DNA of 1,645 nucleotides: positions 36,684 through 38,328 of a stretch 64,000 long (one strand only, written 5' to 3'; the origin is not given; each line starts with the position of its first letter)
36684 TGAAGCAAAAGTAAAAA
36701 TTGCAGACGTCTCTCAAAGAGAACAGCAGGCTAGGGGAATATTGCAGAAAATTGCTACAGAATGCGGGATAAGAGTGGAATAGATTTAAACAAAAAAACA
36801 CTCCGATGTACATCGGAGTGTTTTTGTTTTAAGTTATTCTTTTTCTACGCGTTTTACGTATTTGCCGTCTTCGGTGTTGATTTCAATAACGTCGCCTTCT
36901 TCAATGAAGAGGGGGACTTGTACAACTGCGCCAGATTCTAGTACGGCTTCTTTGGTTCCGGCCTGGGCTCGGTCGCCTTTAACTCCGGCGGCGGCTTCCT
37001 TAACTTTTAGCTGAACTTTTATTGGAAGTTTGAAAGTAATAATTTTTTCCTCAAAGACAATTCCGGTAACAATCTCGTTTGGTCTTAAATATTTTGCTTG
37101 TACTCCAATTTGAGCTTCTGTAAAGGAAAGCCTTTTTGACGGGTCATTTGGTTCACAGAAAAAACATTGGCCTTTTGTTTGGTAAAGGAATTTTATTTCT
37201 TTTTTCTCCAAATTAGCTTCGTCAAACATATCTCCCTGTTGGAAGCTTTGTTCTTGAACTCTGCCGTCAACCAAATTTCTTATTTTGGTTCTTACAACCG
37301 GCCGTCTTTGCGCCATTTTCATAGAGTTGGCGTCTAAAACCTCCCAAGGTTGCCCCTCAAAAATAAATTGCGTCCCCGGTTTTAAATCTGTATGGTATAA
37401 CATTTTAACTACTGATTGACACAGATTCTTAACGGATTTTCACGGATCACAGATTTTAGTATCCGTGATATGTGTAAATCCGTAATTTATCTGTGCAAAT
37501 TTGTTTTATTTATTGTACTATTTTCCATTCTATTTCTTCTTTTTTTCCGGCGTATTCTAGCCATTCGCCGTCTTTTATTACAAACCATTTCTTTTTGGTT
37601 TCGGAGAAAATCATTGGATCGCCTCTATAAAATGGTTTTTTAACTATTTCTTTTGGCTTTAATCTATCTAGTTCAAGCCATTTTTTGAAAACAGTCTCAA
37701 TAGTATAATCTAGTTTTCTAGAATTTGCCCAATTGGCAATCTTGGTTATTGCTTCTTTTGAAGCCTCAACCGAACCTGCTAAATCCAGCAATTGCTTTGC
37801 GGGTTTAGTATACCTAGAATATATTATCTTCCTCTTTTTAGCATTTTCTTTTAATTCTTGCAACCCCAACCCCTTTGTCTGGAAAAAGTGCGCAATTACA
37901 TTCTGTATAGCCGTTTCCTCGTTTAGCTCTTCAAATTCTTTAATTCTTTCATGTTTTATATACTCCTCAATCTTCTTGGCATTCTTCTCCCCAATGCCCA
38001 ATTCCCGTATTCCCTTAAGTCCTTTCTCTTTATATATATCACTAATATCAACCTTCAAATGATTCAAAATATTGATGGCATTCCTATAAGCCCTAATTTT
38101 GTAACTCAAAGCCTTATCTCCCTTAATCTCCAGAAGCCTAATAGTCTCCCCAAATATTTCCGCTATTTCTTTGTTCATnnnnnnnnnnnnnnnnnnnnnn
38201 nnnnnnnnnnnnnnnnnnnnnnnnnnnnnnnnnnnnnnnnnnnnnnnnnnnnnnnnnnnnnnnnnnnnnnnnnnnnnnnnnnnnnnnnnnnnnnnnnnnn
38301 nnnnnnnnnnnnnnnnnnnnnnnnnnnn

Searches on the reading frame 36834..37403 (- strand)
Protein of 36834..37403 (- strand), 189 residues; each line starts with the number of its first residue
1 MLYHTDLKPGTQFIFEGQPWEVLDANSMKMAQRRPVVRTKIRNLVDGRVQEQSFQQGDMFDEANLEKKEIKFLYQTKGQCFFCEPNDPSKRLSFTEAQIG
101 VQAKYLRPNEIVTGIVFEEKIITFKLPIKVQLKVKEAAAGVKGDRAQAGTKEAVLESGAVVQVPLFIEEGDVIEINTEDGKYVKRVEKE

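Call 75: search_protein_families(library=pfam, proteins=[window:36834-37403:-], max_evalue=0.00001)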
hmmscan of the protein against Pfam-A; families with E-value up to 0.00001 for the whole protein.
window:36834-37403:- (189 aa): 2 families
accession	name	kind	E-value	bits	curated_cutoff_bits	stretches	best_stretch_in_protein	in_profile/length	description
PF09285.17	Elong-fact-P_C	-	3.8e-24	84.6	25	1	130-185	1-56/56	Elongation factor P, C-terminal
PF08207.18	EFP_N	-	3.3e-14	53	23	1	5-60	3-58/58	Elongation factor P (EF-P) KOW-like domain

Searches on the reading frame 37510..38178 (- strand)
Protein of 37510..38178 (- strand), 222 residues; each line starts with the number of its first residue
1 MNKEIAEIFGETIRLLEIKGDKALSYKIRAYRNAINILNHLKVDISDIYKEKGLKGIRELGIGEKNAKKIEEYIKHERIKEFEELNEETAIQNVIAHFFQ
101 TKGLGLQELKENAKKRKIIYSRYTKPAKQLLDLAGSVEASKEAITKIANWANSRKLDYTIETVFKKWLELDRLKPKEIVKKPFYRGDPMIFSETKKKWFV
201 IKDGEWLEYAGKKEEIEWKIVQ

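Call 75: search_protein_families(library=pfam, proteins=[window:37510-38178:-], max_evalue=0.00001)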
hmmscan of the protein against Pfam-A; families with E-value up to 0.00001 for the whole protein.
window:37510-38178:- (222 aa): 1 family
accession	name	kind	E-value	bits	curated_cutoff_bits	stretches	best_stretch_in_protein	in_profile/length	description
PF14716.13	HHH_8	-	3.4e-11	43.8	30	1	2-78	3-72/73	Helix-hairpin-helix domain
